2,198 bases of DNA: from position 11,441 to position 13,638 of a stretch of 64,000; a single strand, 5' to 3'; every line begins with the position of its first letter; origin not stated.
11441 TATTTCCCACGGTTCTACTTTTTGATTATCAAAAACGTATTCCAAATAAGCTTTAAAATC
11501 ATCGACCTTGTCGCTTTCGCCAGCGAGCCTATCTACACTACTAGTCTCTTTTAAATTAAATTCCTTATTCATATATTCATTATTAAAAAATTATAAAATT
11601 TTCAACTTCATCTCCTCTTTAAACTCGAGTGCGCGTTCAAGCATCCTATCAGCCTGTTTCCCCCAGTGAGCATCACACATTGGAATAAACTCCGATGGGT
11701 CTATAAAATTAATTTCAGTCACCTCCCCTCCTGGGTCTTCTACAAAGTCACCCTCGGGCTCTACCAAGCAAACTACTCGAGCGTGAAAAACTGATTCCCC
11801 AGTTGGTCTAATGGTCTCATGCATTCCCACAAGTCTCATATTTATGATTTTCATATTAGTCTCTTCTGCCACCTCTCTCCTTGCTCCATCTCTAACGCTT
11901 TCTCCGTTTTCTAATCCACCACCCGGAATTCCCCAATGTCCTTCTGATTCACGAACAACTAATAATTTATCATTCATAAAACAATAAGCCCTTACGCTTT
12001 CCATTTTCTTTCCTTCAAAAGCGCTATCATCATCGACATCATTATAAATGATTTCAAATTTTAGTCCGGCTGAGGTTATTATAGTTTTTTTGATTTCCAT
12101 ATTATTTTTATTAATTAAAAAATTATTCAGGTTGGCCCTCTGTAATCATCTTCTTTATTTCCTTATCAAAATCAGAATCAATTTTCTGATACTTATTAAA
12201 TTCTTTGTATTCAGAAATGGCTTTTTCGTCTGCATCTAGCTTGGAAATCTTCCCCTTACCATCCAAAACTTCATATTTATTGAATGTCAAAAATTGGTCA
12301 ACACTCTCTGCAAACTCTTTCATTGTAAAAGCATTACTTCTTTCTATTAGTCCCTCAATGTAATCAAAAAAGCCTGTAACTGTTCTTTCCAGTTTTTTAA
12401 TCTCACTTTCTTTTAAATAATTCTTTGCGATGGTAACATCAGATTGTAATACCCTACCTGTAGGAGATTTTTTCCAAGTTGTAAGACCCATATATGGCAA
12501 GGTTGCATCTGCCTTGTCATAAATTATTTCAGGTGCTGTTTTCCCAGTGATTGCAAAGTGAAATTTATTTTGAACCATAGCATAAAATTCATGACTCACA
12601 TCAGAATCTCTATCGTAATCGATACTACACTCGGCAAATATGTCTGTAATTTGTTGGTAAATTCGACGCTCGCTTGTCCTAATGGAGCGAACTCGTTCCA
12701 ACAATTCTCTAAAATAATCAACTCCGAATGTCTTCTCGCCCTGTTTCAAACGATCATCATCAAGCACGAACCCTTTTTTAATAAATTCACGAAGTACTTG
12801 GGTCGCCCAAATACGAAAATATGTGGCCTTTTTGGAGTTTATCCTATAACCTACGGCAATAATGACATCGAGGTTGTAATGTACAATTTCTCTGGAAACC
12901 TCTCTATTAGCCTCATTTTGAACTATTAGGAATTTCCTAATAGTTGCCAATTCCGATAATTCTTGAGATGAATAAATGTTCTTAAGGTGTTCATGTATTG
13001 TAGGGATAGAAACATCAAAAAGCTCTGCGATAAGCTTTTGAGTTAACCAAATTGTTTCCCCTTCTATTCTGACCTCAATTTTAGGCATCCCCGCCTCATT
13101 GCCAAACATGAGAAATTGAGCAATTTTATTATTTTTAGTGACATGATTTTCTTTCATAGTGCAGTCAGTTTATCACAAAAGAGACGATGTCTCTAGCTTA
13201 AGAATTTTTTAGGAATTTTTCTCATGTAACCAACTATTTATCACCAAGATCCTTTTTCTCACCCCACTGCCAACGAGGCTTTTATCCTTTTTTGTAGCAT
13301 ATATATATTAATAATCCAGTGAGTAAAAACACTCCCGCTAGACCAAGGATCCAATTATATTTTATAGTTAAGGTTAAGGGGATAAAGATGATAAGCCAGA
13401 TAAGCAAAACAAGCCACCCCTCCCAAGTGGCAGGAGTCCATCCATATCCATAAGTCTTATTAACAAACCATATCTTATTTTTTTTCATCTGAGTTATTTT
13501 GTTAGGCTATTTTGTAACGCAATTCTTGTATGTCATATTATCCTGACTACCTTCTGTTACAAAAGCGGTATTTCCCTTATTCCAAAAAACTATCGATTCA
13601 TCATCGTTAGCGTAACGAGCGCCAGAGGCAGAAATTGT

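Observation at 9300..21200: ~12-kb accessory island ending at tRNA-Gln, enriched in membrane, RhuM and orphan proteins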

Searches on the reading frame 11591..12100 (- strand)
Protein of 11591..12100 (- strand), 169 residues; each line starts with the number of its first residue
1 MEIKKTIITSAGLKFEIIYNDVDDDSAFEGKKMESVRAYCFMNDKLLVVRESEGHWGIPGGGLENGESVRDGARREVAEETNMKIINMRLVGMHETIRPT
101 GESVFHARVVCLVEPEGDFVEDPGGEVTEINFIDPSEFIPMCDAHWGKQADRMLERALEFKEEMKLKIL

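Call 5: search_protein_families(library=pfam, proteins=[window:11591-12100:-], max_evalue=0.01)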
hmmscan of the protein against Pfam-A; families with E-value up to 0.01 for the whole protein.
window:11591-12100:- (169 aa): 1 family
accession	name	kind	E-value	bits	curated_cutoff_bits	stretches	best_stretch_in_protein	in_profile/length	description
PF00293.34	NUDIX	-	9.3e-17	61.7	21.1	1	34-141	4-119/134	NUDIX domain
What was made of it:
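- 11591..12100 (-): NUDIX hydrolase; a backbone gene that marks the left end of the tRNA-proximal flexible interval. Pfam at 9e-17 (call 5).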

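Call 47: find_encoding_contigs(protein=window:11591-12100:-, flank=10000, max_places=8)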
Protein window:11591-12100:- (169 aa): 18 contigs read that carry it; 5 places shown.
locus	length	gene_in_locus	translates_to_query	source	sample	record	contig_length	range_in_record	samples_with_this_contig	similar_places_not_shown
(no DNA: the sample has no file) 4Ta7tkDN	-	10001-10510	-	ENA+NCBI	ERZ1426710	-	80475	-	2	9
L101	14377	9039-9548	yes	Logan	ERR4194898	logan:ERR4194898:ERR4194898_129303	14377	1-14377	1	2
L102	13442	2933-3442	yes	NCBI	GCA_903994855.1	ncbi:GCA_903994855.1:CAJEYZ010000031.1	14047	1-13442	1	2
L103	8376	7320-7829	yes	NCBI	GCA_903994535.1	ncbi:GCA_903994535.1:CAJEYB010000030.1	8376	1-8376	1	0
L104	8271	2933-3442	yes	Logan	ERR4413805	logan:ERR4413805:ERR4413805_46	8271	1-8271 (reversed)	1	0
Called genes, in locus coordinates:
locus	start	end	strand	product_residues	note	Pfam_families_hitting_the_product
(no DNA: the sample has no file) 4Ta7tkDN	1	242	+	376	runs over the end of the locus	PF05496:RuvB_N (weak), PF06068:TIP49 (faint), PF13177:DNA_pol3_delta2 (weak), PF13401:AAA_22 (faint), PF00004:AAA, PF13177:DNA_pol3_delta2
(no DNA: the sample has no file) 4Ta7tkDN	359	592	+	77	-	-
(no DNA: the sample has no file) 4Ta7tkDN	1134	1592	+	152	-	-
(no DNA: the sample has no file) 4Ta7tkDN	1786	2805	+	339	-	PF13310:Virulence_RhuM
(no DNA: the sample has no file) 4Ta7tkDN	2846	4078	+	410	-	PF05977:MFS_3, PF07690:MFS_1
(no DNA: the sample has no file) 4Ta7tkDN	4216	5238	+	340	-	PF13310:Virulence_RhuM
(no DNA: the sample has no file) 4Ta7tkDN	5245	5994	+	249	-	PF01522:Polysacc_deac_1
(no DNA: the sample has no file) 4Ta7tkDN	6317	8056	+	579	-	-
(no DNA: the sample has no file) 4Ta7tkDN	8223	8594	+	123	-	PF09864:MliC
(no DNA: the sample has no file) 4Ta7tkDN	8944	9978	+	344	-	PF13310:Virulence_RhuM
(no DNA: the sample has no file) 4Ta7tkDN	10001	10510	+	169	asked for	PF00293:NUDIX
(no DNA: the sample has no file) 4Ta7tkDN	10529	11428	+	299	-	-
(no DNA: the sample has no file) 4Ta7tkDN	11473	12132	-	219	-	PF20334:DUF6629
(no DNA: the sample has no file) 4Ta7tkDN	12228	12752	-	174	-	-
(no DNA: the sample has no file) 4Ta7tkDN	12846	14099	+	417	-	PF01471:PG_binding_1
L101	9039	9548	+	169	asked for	PF00293:NUDIX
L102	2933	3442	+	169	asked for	PF00293:NUDIX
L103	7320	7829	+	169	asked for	PF00293:NUDIX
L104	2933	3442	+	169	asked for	PF00293:NUDIX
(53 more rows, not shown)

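Call 48: search_protein_families(library=padloc, proteins=[window:11591-12100:-], max_evalue=0.01)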
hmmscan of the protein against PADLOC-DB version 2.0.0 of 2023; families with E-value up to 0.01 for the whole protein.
window:11591-12100:- (169 aa): 1 family
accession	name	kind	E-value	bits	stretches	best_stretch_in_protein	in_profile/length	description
PDLC04899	PDC-S07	-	6.8e-07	27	1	34-102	8-81/135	-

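Call 103: search_protein_families(library=ncbifam, proteins=[window:11591-12100:-], max_evalue=0.001)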
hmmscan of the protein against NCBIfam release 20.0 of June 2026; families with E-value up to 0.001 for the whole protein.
window:11591-12100:- (169 aa): 10 families
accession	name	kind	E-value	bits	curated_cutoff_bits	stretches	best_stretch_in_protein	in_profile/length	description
NF041652.1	Nud_hyd_Dein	equivalog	5.1e-10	39.8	200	1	51-144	40-133/152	Nudix hydrolase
TIGR02705.1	nudix_YtkD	equivalog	2e-07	30.7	154.4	1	32-96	23-87/156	RNA deprotection pyrophosphohydrolase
NF001938.0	PRK00714.1-5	equivalog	7e-06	25.5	116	1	51-87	42-78/172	RNA pyrophosphohydrolase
NF006961.0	PRK09438.1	equivalog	3.2e-05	23.4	103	1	46-97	23-77/151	dihydroneopterin triphosphate diphosphatase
NF006530.0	PRK08999.1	equivalog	5.1e-05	22.5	245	1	51-89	30-68/315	Nudix family hydrolase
NF012016.0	PRK15472.1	equivalog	5.4e-05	22.9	95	1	40-86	20-63/141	nucleoside triphosphatase NudI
NF003788.0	PRK05379.1-5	equivalog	0.00013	21.4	354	1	46-90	227-274/351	bifunctional nicotinamide-nucleotide adenylyltransferase/Nudix hydroxylase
NF001299.0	PRK00241.1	equivalog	0.00035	20.1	158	1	54-92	159-197/263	NAD(+) diphosphatase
NF003785.0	PRK05379.1-1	equivalog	0.00043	19.6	418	1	32-91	202-265/347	bifunctional nicotinamide-nucleotide adenylyltransferase/Nudix hydroxylase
NF001936.0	PRK00714.1-3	equivalog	0.00096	19.1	118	0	50-86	30-67/155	RNA pyrophosphohydrolase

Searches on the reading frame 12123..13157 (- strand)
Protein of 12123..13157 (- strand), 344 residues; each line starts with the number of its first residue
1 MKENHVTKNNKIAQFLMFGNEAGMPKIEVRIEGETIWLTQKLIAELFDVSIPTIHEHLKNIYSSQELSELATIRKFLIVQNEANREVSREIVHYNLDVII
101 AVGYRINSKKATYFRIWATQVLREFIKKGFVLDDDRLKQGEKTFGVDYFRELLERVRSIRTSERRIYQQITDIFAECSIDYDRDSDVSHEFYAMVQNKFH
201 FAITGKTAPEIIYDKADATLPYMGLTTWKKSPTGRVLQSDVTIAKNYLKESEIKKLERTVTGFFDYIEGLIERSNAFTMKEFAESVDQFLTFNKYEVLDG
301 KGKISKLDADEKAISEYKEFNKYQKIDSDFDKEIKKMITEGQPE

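Call 5: search_protein_families(library=pfam, proteins=[window:12123-13157:-], max_evalue=0.01)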
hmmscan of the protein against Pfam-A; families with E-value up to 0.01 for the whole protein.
window:12123-13157:- (344 aa): 1 family
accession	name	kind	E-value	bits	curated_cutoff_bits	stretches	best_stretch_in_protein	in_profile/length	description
PF13310.11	Virulence_RhuM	-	2.9e-104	348.2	33.7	1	71-325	1-249/252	Virulence protein RhuM family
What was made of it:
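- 12123..13157 (-): RhuM1; window-specific; ends 22 nt before the NUDIX start codon. Pfam at 2.9e-104 (call 5).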

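Call 48: search_protein_families(library=padloc, proteins=[window:12123-13157:-], max_evalue=0.01)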
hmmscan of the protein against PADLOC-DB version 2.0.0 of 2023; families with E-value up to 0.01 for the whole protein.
window:12123-13157:- (344 aa): 39 families (the best 25 are shown)
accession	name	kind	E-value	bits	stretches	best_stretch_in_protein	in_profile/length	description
PDLC04868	PDC-S05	-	4.5e-148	490.8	1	11-340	4-332/335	-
PDLC04853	PDC-S05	-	1.5e-138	459.5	1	11-339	4-327/336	-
PDLC04851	PDC-S05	-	7.4e-135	447.4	1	3-338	3-335/342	-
PDLC04871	PDC-S05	-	1.4e-130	434.3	1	4-337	122-456/468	-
PDLC04852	PDC-S05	-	7e-121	401.3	1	4-333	4-325/346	-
PDLC04843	PDC-S05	-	3.3e-102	340.1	1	12-337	5-322/330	-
PDLC04864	PDC-S05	-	1.1e-96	321.3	1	69-337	3-266/277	-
PDLC04870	PDC-S05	-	6.7e-82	272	1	8-220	4-211/214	-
PDLC04876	PDC-S05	-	2.3e-72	240.4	1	8-176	3-170/174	-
PDLC04872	PDC-S05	-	1.7e-51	172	1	13-144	5-136/152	-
PDLC04854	PDC-S05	-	1e-50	170.3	1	13-172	4-165/212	-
PDLC04965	PDC-S23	-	5e-48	162.2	1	13-158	5-148/327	-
PDLC04964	PDC-S23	-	2.5e-46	156.4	1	14-162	5-155/331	-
PDLC04858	PDC-S05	-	6.7e-45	150.2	1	13-142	5-131/138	-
PDLC04963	PDC-S23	-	1.6e-43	147.4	1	23-144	10-128/312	-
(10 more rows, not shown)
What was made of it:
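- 12123..13157 (-): PADLOC PDC-S05 at 4.5e-148 (call 48).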

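Call 58: search_protein_families(library=phrogs, proteins=[window:12123-13157:-], max_evalue=0.001)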
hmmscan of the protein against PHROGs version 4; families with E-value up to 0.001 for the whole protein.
window:12123-13157:- (344 aa): 1 family
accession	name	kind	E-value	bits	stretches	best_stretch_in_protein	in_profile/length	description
phrog_23341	-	unknown function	8.2e-06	26.4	1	37-128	17-99/252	-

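Call 62: search_solved_structures(query=window:12123-13157:-, max_evalue=0.01)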
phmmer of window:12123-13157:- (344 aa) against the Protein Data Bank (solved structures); distinct sequences matched with E-value up to 0.01: 0.
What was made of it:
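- On RhuM family (PF13310) / PADLOC PDC-S05: No solved structure matches by sequence (call 62).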

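Call 73: list_cluster_members(proteins=[window:12123-13157:-, window:13507-13878:-, window:14045-15784:-, window:16107-16856:-, window:16863-17885:-, window:19296-20315:-, window:20509-20967:-, window:11591-12100:-, window:10673-11572:-, window:9969-10628:+])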
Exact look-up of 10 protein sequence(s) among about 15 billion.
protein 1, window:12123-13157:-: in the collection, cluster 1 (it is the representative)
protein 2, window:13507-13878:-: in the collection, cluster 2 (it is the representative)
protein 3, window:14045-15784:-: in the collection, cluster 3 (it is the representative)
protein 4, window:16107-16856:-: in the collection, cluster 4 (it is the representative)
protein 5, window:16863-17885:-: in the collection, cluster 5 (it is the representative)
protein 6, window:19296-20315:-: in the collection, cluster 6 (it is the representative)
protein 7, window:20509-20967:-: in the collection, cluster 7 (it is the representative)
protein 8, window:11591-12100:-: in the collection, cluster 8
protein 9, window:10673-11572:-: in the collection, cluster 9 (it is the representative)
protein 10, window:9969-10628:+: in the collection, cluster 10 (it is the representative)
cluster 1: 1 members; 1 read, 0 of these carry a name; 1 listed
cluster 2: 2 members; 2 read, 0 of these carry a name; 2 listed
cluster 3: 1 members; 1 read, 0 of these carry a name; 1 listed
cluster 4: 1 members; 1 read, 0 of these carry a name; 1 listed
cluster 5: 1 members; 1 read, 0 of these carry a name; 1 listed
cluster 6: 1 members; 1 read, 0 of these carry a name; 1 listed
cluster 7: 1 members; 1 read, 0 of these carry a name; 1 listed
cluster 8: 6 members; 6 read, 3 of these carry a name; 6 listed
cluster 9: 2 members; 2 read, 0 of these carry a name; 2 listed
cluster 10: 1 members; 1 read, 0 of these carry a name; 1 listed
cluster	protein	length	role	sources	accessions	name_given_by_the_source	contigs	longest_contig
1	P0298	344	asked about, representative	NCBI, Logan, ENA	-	-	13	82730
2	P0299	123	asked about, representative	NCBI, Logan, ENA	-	-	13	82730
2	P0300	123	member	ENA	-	-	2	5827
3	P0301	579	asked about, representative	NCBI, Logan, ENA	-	-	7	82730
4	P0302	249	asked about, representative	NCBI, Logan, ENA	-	-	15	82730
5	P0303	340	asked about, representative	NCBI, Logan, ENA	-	-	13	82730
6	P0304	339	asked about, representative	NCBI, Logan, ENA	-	-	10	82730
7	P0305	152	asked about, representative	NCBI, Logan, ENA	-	-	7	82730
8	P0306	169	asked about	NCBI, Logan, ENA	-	-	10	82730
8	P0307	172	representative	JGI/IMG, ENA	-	ADP-ribose pyrophosphatase YjhB (NUDIX family)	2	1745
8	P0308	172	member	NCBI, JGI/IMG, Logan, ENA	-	ADP-ribose pyrophosphatase YjhB (NUDIX family)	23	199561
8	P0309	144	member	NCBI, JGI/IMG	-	ADP-ribose pyrophosphatase YjhB (NUDIX family)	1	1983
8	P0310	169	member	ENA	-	-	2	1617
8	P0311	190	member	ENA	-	-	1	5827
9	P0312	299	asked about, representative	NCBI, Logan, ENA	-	-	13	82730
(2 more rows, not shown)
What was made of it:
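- The NUDIX cluster spans species (call 73).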

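Call 74: find_encoding_contigs(protein=P0311, flank=10000, max_places=4)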
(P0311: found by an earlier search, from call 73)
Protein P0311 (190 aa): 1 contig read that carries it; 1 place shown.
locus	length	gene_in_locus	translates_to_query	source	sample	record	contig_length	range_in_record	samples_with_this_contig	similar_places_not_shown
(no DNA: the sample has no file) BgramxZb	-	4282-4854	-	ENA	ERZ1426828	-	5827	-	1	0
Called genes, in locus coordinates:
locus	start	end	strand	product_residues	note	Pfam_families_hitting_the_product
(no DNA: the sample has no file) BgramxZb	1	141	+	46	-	?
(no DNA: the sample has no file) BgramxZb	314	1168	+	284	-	-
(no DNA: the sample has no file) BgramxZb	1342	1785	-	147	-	-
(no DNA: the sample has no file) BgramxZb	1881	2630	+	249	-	PF01522:Polysacc_deac_1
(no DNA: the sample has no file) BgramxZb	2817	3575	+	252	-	PF20108:DUF6498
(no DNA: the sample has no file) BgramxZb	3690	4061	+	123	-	PF09864:MliC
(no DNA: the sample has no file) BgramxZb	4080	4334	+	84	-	-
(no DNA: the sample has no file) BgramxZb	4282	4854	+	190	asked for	PF00293:NUDIX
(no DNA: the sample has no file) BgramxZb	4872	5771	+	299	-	-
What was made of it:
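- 12123..13157 (-): Absent between MliC and NUDIX in strain A' (call 74).
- On tRNA-targeting integrative genomic island: Strain A' lacks only some genes (call 74).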

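Call 98: find_encoding_contigs(protein=P0308, flank=10000, max_places=6)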
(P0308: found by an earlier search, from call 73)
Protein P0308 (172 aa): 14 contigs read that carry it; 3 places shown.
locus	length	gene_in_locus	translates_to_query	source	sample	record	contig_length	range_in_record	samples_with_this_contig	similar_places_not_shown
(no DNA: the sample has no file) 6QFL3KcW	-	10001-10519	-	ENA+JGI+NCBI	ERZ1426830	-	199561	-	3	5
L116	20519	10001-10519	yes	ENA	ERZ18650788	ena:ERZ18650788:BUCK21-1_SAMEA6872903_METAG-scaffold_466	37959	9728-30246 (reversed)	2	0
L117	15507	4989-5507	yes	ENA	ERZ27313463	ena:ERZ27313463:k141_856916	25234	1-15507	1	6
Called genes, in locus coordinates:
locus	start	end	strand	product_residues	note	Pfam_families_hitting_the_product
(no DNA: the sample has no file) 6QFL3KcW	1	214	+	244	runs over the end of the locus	-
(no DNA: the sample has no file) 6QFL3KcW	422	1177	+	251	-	PF13649:Methyltransf_25, PF13847:Methyltransf_31 (weak), PF08241:Methyltransf_11, PF08242:Methyltransf_12 (faint)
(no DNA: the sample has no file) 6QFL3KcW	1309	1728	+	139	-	PF02600:DsbB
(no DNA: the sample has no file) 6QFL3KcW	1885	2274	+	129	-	-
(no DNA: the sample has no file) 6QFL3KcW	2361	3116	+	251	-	PF01522:Polysacc_deac_1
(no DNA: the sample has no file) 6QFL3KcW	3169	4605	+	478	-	-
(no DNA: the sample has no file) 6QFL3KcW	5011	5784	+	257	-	-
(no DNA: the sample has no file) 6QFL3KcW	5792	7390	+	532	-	PF01433:Peptidase_M1 (weak)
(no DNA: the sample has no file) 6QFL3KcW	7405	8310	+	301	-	-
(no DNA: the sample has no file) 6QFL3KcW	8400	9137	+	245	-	PF10294:Methyltransf_16 (weak), PF05175:MTS, PF13847:Methyltransf_31 (weak), PF08242:Methyltransf_12 (faint), PF13649:Methyltransf_25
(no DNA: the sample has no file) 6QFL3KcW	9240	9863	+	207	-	-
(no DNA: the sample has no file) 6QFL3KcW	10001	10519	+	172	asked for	PF00293:NUDIX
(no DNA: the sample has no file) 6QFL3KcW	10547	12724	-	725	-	PF01471:PG_binding_1 (weak), PF09826:Beta_propel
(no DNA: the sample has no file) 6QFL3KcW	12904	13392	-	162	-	-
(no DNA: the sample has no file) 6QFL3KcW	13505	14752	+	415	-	PF01471:PG_binding_1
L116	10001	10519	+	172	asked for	PF00293:NUDIX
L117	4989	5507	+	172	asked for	PF00293:NUDIX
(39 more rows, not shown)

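Call 103: search_protein_families(library=ncbifam, proteins=[window:12123-13157:-], max_evalue=0.001)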
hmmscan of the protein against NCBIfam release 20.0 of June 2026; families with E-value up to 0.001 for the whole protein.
window:12123-13157:- (344 aa): 0 families

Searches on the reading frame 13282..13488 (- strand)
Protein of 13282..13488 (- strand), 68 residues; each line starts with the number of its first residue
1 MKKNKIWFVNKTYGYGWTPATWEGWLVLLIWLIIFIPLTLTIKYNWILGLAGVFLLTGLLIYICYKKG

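Call 5: search_protein_families(library=pfam, proteins=[window:13282-13488:-], max_evalue=0.01)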
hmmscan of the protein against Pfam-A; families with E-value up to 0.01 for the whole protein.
window:13282-13488:- (68 aa): 0 families

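Call 58: search_protein_families(library=phrogs, proteins=[window:13282-13488:-], max_evalue=0.001)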
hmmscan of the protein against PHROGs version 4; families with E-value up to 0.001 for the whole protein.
window:13282-13488:- (68 aa): 0 families
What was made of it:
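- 13282..13488 (-): 68-aa small membrane protein. No family match (calls 5, 58).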
